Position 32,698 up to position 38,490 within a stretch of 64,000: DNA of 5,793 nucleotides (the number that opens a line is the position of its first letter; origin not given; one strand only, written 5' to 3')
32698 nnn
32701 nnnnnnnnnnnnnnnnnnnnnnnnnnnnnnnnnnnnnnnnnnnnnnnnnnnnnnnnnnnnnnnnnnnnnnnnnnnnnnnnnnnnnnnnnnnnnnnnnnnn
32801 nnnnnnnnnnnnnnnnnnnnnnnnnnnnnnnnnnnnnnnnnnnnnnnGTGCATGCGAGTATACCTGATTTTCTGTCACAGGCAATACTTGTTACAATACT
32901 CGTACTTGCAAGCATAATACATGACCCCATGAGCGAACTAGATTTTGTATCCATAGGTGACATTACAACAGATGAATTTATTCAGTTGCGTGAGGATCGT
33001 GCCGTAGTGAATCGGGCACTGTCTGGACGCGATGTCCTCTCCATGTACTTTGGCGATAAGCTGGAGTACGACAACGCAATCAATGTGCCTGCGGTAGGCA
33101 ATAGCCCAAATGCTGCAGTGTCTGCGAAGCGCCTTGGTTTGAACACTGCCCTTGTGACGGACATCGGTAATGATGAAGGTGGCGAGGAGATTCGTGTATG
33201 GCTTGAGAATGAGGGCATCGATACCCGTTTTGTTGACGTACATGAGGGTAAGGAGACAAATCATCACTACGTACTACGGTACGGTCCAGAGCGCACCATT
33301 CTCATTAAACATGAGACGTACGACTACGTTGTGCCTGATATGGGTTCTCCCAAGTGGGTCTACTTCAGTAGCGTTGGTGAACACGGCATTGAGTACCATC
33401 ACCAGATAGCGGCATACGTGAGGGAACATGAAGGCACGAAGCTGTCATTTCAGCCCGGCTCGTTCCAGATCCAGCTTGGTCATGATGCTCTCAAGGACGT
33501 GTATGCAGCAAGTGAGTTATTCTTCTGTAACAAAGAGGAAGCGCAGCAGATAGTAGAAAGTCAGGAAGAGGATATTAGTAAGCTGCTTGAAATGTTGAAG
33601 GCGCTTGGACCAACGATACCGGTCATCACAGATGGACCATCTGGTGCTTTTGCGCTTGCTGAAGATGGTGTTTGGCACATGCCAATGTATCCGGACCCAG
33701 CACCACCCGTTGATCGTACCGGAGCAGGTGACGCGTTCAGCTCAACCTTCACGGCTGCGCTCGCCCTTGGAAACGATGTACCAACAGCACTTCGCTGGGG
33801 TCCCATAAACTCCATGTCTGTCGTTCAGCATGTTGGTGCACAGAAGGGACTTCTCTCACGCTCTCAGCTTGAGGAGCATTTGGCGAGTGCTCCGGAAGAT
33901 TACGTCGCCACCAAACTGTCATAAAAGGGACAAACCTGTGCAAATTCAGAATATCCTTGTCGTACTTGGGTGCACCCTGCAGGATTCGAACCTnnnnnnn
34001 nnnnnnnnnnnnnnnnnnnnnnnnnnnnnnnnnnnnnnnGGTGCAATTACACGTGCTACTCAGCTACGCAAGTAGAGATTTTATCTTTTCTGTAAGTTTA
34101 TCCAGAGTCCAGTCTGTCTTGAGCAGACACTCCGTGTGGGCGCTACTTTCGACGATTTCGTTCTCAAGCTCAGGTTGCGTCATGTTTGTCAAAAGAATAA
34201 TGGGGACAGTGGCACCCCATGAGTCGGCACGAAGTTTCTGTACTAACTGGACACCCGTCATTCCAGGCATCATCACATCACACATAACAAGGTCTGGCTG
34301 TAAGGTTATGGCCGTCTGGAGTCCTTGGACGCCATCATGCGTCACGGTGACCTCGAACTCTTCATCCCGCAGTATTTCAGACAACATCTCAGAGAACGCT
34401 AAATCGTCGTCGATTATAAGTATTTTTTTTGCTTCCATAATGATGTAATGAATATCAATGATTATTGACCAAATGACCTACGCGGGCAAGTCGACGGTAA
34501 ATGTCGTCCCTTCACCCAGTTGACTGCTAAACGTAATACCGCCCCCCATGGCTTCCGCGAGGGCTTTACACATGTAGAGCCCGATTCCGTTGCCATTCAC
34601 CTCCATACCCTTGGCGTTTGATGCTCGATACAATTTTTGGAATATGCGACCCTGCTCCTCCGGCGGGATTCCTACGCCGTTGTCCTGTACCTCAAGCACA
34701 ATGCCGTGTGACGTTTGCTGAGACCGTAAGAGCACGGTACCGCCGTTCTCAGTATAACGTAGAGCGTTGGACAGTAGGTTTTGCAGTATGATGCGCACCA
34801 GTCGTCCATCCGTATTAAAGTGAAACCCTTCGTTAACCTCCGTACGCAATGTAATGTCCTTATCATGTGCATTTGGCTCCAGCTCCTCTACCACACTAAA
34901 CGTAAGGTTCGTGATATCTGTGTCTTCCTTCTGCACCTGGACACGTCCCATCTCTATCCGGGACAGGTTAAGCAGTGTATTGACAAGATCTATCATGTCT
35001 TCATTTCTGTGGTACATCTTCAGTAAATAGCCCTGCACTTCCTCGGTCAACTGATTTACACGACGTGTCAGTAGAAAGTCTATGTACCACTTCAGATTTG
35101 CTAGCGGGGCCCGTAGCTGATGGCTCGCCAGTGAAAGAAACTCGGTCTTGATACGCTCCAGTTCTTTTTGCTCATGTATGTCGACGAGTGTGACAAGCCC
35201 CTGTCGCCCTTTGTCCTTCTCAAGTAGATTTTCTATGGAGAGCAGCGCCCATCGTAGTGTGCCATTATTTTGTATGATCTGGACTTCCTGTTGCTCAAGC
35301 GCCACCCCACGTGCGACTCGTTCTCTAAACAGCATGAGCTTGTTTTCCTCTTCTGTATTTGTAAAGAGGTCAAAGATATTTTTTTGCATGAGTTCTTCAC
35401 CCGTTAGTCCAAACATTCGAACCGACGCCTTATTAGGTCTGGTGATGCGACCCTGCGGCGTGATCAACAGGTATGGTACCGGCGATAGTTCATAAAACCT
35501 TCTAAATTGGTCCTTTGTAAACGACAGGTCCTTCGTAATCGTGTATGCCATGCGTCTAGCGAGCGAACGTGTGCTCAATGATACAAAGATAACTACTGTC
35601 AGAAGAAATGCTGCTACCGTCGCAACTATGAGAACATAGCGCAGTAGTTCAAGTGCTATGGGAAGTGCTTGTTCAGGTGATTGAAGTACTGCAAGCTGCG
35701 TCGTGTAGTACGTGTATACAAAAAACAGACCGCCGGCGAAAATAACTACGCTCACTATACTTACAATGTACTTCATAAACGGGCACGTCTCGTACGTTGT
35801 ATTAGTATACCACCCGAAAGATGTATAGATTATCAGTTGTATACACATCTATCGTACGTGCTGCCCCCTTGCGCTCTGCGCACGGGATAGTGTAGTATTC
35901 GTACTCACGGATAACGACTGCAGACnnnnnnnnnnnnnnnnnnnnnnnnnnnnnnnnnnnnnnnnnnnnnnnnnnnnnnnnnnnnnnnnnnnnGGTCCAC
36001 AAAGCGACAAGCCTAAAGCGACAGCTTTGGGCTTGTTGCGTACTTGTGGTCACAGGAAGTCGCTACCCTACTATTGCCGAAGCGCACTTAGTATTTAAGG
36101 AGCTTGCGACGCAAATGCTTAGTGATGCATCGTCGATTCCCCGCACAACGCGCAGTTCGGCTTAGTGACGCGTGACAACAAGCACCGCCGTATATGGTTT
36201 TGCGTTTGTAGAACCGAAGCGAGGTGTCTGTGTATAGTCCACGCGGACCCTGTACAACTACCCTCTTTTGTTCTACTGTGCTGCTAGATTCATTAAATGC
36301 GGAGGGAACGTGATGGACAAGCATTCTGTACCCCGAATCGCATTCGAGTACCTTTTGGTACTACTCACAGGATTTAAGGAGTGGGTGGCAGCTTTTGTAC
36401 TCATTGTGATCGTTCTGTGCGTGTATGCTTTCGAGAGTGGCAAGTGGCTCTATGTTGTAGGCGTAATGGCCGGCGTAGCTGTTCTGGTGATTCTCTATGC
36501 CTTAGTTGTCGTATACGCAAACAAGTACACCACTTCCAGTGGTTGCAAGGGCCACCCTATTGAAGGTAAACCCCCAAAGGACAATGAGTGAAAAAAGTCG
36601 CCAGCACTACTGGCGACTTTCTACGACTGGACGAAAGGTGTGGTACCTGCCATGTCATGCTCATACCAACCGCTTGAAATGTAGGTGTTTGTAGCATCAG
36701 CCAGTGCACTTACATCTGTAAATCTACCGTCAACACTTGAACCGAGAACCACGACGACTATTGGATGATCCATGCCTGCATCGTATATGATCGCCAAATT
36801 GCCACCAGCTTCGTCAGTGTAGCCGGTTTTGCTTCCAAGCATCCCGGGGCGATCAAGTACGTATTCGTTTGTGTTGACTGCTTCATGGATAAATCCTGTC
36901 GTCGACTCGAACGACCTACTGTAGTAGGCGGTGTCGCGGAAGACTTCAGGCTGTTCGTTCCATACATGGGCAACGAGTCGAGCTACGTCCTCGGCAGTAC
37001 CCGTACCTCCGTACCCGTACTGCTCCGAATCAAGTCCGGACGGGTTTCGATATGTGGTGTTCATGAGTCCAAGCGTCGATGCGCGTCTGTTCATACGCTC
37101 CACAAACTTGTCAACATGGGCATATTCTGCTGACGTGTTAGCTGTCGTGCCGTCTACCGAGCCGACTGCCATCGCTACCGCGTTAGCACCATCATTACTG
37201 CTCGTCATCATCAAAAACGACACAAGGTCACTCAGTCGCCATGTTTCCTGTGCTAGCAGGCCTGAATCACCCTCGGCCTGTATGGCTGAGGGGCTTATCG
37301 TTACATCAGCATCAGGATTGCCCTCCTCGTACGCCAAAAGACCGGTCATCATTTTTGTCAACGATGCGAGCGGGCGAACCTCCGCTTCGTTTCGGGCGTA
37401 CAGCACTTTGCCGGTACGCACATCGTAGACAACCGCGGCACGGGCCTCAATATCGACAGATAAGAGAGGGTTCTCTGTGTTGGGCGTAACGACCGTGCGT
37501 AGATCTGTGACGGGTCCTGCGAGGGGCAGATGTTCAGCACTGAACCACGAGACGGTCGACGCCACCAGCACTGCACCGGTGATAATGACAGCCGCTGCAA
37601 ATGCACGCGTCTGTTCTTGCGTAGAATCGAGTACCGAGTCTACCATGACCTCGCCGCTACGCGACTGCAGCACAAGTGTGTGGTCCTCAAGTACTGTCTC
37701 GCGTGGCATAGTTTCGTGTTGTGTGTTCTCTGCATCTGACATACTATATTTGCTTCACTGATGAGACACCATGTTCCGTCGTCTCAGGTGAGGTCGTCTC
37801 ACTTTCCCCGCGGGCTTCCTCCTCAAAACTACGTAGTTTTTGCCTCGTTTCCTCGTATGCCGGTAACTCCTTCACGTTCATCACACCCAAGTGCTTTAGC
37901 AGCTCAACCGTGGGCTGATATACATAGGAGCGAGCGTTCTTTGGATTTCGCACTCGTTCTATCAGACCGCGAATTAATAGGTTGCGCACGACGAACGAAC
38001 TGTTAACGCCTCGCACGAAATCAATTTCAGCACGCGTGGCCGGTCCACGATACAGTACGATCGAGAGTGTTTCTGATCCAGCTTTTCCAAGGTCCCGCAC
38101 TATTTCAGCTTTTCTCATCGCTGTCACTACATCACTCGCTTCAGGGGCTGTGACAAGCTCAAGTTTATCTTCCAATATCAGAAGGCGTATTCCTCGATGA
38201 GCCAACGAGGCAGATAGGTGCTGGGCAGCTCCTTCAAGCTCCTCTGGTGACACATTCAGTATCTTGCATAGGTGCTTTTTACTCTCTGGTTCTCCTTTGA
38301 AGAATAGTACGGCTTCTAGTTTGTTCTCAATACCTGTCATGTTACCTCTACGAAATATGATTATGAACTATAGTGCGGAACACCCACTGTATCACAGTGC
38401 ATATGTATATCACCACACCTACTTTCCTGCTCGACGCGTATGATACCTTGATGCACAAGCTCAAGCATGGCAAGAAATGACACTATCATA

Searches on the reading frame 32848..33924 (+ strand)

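Call 68: search_protein_families(library=pfam, proteins=[window:32848-33924:+], max_evalue=0.0001)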
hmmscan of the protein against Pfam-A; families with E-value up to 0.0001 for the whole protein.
window:32848-33924:+ (358 aa): 1 family
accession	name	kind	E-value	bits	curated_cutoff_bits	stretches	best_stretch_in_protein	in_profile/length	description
PF00294.29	PfkB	-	8.6e-35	121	25.8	1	84-334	37-298/302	pfkB family carbohydrate kinase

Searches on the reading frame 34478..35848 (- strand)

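Call 68: search_protein_families(library=pfam, proteins=[window:34478-35848:-], max_evalue=0.0001)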
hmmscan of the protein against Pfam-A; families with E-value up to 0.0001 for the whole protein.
window:34478-35848:- (456 aa): 5 families
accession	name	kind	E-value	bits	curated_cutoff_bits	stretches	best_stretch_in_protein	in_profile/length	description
PF02518.31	HATPase_c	-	4.3e-27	95.2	26.4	1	347-455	2-108/111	Histidine kinase-, DNA gyrase B-, and HSP90-like ATPase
PF13426.13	PAS_9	-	1.9e-12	47.8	27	1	123-226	1-103/103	PAS domain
PF00512.31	HisKA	-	5e-11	42.9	26.9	1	234-301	2-66/66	His Kinase A (phospho-acceptor) domain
PF00989.32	PAS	-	1e-09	38.9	22.6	1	114-212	2-100/113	PAS fold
PF08448.16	PAS_4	-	1.8e-07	31.8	23.1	1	120-228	2-109/110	PAS fold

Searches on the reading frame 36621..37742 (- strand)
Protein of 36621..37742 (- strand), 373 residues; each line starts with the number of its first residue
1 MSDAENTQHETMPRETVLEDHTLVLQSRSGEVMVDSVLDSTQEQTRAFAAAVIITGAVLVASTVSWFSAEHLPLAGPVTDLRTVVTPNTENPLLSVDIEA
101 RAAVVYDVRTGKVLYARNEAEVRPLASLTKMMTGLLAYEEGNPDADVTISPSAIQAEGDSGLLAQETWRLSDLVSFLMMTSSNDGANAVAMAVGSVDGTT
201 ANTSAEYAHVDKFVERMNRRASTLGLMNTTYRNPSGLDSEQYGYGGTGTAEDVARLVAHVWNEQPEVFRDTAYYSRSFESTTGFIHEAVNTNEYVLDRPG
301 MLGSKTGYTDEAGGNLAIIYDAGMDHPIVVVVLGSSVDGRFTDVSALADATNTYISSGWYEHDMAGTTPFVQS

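Call 69: search_protein_families(library=pfam, proteins=[window:36621-37742:-], max_evalue=0.0001)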
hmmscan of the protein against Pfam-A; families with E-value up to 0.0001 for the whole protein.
window:36621-37742:- (373 aa): 3 families
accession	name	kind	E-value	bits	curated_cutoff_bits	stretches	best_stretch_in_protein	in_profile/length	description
PF00768.25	Peptidase_S11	-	9.4e-39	133.7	27.6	1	93-335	8-237/239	D-alanyl-D-alanine carboxypeptidase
PF13354.11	Beta-lactamase2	-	2.6e-09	37.2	22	1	104-333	3-213/214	Beta-lactamase enzyme family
PF00144.29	Beta-lactamase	-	8.3e-05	22.4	27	0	219-338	192-312/329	Beta-lactamase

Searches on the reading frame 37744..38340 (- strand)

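Call 69: search_protein_families(library=pfam, proteins=[window:37744-38340:-], max_evalue=0.0001)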
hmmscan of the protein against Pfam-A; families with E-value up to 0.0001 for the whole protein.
window:37744-38340:- (198 aa): 1 family
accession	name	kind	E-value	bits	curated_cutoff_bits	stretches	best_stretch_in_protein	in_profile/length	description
PF04079.22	SMC_ScpB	-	7.3e-35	120.3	27.4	1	7-161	2-159/160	Segregation and condensation complex subunit ScpB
